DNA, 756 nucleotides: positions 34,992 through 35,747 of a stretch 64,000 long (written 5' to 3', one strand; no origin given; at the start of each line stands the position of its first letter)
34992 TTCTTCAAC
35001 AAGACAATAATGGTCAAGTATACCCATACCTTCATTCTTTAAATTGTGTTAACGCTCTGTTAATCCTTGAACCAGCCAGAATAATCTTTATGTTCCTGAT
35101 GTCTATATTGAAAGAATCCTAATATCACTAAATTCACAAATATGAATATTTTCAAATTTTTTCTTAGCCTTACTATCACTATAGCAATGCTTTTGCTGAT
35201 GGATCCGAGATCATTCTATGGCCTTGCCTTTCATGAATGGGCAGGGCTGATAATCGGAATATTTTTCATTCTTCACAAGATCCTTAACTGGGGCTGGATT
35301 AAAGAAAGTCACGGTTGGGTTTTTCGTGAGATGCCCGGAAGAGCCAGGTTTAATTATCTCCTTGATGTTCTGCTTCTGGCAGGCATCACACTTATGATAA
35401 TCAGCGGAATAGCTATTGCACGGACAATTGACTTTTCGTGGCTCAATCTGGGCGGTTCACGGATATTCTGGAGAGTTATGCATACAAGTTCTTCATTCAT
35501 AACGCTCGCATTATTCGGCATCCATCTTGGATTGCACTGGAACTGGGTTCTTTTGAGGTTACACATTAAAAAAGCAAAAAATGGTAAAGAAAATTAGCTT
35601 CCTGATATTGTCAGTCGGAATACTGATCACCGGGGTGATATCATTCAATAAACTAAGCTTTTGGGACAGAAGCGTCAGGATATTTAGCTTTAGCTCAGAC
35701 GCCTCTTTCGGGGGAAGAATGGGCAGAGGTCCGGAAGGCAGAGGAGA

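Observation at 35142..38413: Candidate transmembrane electron-transfer module: two 2x(H-x13-H) membrane proteins plus a membrane-anchored Fe-S flavoprotein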

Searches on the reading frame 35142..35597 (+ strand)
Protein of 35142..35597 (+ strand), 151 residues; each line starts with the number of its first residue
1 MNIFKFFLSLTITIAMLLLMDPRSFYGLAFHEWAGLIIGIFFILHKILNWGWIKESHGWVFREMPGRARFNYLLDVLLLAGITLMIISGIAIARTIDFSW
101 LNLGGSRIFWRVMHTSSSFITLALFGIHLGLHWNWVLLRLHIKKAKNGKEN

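Call 3: search_protein_families(library=pfam, proteins=[window:35142-35597:+], max_evalue=1)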
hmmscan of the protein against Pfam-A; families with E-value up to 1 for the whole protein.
window:35142-35597:+ (151 aa): 3 families
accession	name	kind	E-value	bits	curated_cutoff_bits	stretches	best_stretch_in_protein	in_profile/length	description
PF14358.11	DUF4405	-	1.2e-08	35.7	26.7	2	74-133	2-66/66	Domain of unknown function (DUF4405)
PF01292.26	Ni_hydr_CYTB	-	0.00019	21.7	30.1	1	12-131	23-161/179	Prokaryotic cytochrome b561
PF06799.16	CGLD27-like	-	0.94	10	25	1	59-143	20-97/143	Conserved in the green lineage and diatoms 27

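Call 4: search_protein_families(library=ncbifam, proteins=[window:35142-35597:+], max_evalue=1)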
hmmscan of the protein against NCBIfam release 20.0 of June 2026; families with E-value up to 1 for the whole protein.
window:35142-35597:+ (151 aa): 0 families

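Call 51: find_homologous_proteins(query=window:35142-35597:+, max_evalue=0.001)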
Query window:35142-35597:+ (151 aa): 431 proteins with E <= 0.001 among 518 candidates; the best 120 are listed.
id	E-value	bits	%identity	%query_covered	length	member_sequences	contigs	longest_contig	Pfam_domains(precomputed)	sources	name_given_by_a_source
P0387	2.3e-93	329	100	100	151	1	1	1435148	PF14358.12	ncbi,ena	-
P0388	6.8e-82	291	91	100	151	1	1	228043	PF14358.12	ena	-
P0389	9.3e-82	291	90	100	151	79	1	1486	PF14358.12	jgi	jgi:hypothetical protein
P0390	8.6e-81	288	89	100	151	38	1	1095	PF14358.12,PF01292.27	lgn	-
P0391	3.0e-78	279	85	100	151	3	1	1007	PF14358.12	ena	-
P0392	9.6e-78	278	85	100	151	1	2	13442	PF14358.12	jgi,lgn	jgi:hypothetical protein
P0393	1.5e-77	277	85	100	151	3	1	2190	PF14358.12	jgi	-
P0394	2.2e-77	277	84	100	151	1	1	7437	PF14358.12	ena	-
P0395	2.9e-77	276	85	100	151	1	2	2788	PF14358.12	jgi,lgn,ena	-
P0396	4.4e-77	276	87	100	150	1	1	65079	PF14358.12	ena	-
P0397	4.4e-77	276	86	100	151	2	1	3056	-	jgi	-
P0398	7.8e-77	275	85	100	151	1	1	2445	PF14358.12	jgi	-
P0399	8.3e-77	275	84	100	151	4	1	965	PF14358.12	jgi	-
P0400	8.9e-77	275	84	100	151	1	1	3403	PF14358.12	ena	-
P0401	9.4e-77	275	85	99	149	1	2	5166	PF14358.12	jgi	jgi:hypothetical protein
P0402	9.8e-77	274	85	100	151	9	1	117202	PF14358.12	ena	-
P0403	1.3e-76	274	85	100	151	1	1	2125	PF14358.12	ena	-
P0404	1.3e-76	274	85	100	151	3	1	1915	PF14358.12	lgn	-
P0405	1.7e-76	274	84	100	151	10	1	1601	PF14358.12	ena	-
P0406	2.3e-76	273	84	100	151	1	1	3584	PF14358.12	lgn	-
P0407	3.0e-76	273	85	100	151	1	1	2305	PF14358.12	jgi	-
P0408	3.7e-76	273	85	100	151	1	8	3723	PF14358.12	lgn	-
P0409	3.8e-76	273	85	100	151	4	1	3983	PF14358.12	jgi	-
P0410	4.0e-76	272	83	100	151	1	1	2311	PF14358.12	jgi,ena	-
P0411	4.9e-76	272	85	100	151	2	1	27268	PF14358.12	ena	-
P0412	8.5e-76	271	85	100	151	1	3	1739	PF14358.12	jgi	-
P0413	8.7e-76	271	83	100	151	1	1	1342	PF14358.12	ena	-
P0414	1.7e-75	270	82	100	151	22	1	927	PF14358.12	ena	-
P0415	1.3e-74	268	80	100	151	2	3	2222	PF14358.12,PF01292.27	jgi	jgi:hypothetical protein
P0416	2.0e-74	267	86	97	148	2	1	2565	PF14358.12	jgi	jgi:hypothetical protein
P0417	2.1e-74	267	81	100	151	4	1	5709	PF14358.12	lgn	-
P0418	2.4e-74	267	81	100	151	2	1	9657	PF14358.12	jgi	jgi:hypothetical protein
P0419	2.8e-74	267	83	100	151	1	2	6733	PF14358.12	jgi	jgi:hypothetical protein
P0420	9.5e-74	265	83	98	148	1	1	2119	PF14358.12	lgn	-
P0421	2.3e-73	263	82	100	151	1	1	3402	PF14358.12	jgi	jgi:hypothetical protein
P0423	4.6e-73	263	85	98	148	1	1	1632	PF14358.12,PF01292.27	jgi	jgi:hypothetical protein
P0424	5.4e-73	262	81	97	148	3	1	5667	PF14358.12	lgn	-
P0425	6.3e-73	262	79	100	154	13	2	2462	PF14358.12,PF01292.27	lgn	-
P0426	1.1e-72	261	80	100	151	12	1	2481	PF14358.12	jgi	-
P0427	1.3e-72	261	79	100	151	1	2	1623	PF14358.12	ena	-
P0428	1.3e-72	261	80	100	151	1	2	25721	PF14358.12,PF01292.27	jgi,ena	-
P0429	1.7e-72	261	80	100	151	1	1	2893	PF14358.12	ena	-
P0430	2.2e-72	260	79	100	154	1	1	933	PF14358.12,PF01292.27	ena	-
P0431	2.2e-72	260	81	100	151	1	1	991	PF14358.12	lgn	-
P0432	2.2e-72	260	81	100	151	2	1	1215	PF14358.12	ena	-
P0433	2.3e-72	260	81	100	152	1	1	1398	PF14358.12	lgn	-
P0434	2.3e-72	260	79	100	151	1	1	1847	PF14358.12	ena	-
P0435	3.8e-72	260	82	100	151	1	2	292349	PF14358.12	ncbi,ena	-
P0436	4.0e-72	259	79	100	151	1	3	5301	PF14358.12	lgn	-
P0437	4.4e-72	259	79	100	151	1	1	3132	PF14358.12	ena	-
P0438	5.4e-72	259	78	100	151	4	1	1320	PF14358.12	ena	-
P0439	6.6e-72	259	77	100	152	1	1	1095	PF14358.12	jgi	jgi:hypothetical protein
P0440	8.6e-72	258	78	100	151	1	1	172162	PF14358.12,PF01292.27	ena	-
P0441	1.0e-71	258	79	100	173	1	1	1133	PF14358.12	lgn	-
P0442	1.2e-71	258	80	95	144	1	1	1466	PF14358.12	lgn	-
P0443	2.3e-71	257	77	100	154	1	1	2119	PF14358.12,PF01292.27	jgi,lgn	-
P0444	2.6e-71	257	80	100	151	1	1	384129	PF14358.12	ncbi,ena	-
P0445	2.6e-71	257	79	100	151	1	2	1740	PF14358.12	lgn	-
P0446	3.3e-71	257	78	100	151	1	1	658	PF14358.12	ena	-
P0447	3.9e-71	256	79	100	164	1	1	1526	PF14358.12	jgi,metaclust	metaclust:\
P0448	3.9e-71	256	79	100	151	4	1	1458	PF14358.12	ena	-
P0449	4.6e-71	256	81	100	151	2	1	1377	PF14358.12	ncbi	-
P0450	5.3e-71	256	77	100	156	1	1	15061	PF14358.12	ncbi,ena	-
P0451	5.4e-71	256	75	100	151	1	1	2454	PF14358.12,PF01292.27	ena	-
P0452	8.0e-71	255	77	100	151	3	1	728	PF14358.12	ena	-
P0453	8.5e-71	255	79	100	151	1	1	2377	PF14358.12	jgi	-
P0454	8.9e-71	255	79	100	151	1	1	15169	PF14358.12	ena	-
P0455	9.1e-71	255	76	100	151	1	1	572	PF14358.12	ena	-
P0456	1.0e-70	255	79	100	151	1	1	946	PF14358.12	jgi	jgi:hypothetical protein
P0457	1.3e-70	255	77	100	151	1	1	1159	PF14358.12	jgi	jgi:hypothetical protein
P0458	1.4e-70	254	79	100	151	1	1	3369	PF14358.12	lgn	-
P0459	2.1e-70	254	77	100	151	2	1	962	PF14358.12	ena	-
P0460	3.3e-70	253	77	100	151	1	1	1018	PF14358.12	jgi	jgi:hypothetical protein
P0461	4.4e-70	253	78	100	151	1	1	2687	PF14358.12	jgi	jgi:hypothetical protein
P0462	4.5e-70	253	79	100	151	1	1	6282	PF14358.12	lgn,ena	-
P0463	5.1e-70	253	79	100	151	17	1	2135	PF14358.12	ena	-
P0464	5.6e-70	252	88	90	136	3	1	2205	PF14358.12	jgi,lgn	-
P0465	6.8e-70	252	75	100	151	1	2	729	PF14358.12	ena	-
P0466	7.4e-70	252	79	98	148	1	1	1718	PF14358.12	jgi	jgi:hypothetical protein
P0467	7.4e-70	252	85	90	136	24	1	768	PF14358.12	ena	-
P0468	9.0e-70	252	76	100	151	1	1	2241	PF14358.12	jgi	jgi:hypothetical protein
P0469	1.2e-69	251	77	100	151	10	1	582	PF14358.12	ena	-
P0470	1.3e-69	251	75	100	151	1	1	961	PF14358.12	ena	-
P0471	1.4e-69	251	77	100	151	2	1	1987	PF14358.12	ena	-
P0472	1.5e-69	251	78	100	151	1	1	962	PF14358.12,PF01292.27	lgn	-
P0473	1.7e-69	251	77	100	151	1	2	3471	PF14358.12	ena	-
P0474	1.8e-69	251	80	98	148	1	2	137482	PF14358.12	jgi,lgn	jgi:hypothetical protein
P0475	2.2e-69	251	74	100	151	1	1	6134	PF14358.12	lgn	-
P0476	2.5e-69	250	78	100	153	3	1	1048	PF14358.12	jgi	jgi:hypothetical protein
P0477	3.3e-69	250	75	100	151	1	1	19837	PF14358.12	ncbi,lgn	-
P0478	3.3e-69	250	75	100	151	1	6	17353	PF14358.12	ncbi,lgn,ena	-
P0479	3.7e-69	250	79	98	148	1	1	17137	PF14358.12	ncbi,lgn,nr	ncbi:MAG TPA: DUF4405 domain-containing protein [Bacteroidales bacterium]|nr:DUF4405 domain-containi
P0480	3.9e-69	250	79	100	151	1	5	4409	PF14358.12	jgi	jgi:hypothetical protein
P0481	4.2e-69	250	79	100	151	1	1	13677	PF14358.12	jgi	jgi:hypothetical protein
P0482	5.6e-69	249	77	100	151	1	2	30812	PF14358.12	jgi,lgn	jgi:hypothetical protein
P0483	5.9e-69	249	75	100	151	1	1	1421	PF14358.12,PF01292.27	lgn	-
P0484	6.0e-69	249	77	100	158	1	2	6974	PF14358.12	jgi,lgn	jgi:hypothetical protein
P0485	7.1e-69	249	79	100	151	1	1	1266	PF14358.12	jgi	jgi:hypothetical protein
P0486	8.2e-69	249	75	100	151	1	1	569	PF14358.12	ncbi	-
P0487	9.2e-69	249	78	100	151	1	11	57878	PF14358.12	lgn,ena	-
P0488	9.6e-69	248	79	100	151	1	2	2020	PF14358.12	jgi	jgi:hypothetical protein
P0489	9.7e-69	248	77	100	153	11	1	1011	PF14358.12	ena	-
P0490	1.0e-68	248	75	100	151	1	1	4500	PF14358.12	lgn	-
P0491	1.2e-68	248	77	100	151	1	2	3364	PF14358.12,PF01292.27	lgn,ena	-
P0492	1.4e-68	248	74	100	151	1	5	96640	PF14358.12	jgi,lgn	-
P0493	1.5e-68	248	77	100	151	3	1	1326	PF14358.12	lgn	-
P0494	1.6e-68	248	77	98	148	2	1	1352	PF14358.12,PF01292.27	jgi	jgi:hypothetical protein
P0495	1.8e-68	248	75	100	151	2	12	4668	PF14358.12,PF01292.27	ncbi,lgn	-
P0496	1.8e-68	248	75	100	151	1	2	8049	PF14358.12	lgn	-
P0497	2.2e-68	247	78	98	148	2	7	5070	PF14358.12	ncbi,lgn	ncbi:MAG: DUF4405 domain-containing protein [Chloroflexota bacterium]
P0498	3.4e-68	247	78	100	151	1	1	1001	PF14358.12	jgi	-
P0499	4.4e-68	246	78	100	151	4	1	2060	PF14358.12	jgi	jgi:Domain of unknown function (DUF4405)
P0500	5.4e-68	246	76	98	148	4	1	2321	PF14358.12,PF01292.27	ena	-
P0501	6.0e-68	246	77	98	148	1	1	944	PF14358.12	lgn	-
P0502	6.5e-68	246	76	100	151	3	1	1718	PF14358.12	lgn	-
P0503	7.6e-68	246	78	100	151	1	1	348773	PF14358.12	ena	-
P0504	7.6e-68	246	78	97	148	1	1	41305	PF14358.12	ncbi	ncbi:MAG: DUF4405 domain-containing protein [Bacteroidales bacterium]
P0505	8.6e-68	245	77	98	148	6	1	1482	PF14358.12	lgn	-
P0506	8.7e-68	245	76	98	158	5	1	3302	PF14358.12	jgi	jgi:hypothetical protein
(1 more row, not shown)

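Call 52: find_encoding_contigs(protein=P0387, flank=6000, max_places=2)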
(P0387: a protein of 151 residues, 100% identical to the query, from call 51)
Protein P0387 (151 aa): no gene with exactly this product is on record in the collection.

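Call 53: find_encoding_contigs(protein=P0444, flank=5000, max_places=1)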
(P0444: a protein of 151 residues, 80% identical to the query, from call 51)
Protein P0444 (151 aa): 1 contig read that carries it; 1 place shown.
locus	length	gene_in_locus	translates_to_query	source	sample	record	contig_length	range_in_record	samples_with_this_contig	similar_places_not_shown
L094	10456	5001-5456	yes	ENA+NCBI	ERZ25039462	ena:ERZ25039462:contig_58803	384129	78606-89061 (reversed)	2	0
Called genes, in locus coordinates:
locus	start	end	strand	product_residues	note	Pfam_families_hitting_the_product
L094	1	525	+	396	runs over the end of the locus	PF05922:Inhibitor_I9, PF00082:Peptidase_S8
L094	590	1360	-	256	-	PF03807:F420_oxidored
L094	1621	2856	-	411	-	PF00270:DEAD, PF04851:ResIII, PF00271:Helicase_C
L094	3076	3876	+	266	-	PF00753:Lactamase_B, PF23023:Anti-Pycsar_Apyc1, PF12706:Lactamase_B_2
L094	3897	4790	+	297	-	PF14580:LRR_9 (faint), PF12799:LRR_4 (weak), PF13855:LRR_8 (faint), PF12799:LRR_4 (weak)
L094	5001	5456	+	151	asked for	PF14358:DUF4405 (weak)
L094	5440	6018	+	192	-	-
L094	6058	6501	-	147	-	-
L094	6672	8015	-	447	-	PF04616:Glyco_hydro_43, PF03422:CBM_6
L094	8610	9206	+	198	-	PF13505:OMP_b-brl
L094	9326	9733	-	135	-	-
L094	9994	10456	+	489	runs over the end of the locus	PF01408:GFO_IDH_MocA, PF19051:GFO_IDH_MocA_C2 (weak)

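Call 54: find_encoding_contigs(protein=P0492, flank=5000, max_places=1)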
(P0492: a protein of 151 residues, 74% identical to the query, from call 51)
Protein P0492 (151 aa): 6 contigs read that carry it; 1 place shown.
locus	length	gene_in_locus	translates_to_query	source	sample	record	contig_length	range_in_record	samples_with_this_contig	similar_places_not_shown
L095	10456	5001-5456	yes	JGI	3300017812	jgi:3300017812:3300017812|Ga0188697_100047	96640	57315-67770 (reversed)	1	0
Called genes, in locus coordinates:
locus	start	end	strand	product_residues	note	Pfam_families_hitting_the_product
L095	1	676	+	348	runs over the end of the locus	PF06580:His_kinase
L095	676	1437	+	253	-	PF00072:Response_reg, PF04397:LytTR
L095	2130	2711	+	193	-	PF01292:Ni_hydr_CYTB (faint), PF14358:DUF4405 (weak)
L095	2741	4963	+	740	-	PF19313:DUF5916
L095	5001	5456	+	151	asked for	PF14358:DUF4405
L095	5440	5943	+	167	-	-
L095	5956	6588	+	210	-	-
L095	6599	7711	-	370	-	PF00149:Metallophos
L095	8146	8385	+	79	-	-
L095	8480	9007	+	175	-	PF13858:DUF4199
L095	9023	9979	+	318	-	PF00535:Glycos_transf_2, PF10111:Glyco_tranf_2_2, PF13641:Glyco_tranf_2_3 (weak)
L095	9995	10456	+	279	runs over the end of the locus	PF06790:UPF0259 (weak)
